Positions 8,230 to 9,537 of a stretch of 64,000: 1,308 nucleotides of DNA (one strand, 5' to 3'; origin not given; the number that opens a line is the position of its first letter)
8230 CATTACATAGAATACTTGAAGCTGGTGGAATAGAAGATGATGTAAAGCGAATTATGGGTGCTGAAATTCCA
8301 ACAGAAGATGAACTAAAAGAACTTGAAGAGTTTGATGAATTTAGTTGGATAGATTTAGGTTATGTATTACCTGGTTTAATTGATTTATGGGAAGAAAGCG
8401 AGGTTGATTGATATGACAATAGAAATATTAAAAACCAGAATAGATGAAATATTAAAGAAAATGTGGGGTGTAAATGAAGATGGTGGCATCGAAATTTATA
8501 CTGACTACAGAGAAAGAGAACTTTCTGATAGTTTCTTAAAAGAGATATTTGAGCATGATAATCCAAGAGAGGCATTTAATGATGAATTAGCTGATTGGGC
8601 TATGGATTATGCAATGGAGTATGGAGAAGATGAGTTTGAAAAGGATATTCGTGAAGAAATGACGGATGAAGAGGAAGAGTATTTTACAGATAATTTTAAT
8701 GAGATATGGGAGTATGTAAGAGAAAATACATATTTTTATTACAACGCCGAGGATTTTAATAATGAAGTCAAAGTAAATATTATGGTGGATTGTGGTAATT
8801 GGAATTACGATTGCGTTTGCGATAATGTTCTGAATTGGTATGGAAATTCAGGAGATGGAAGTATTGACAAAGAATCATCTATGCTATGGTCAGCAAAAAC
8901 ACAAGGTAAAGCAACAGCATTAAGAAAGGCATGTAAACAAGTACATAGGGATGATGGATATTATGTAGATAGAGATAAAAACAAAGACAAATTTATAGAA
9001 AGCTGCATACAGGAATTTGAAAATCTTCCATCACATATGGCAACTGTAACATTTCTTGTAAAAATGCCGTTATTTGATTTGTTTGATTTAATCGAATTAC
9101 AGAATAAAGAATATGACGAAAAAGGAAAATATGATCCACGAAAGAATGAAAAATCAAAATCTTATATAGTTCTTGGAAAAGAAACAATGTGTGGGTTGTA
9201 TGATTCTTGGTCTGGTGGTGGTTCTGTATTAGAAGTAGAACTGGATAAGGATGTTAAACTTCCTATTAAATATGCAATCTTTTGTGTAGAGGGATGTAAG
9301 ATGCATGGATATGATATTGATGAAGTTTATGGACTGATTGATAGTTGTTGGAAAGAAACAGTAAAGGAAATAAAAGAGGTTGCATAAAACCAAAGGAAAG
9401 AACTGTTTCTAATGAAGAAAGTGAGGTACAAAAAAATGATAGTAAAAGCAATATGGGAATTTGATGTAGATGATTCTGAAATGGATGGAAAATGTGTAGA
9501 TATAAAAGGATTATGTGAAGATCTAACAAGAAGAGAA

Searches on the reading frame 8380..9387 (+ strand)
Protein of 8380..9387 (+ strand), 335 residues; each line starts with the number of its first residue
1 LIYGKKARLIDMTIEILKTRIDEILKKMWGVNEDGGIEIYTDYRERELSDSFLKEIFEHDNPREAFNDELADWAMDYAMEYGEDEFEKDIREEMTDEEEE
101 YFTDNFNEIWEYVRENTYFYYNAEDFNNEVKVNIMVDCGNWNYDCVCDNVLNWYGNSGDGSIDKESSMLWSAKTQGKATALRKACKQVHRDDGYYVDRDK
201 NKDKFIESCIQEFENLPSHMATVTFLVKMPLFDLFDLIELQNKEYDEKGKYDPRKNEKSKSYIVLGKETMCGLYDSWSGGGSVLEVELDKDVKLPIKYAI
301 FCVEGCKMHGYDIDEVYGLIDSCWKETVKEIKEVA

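Call 27: find_encoding_contigs(protein=window:8380-9387:+, flank=10000, max_places=1)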
Protein window:8380-9387:+ (335 aa): no gene with exactly this product is on record in the collection.
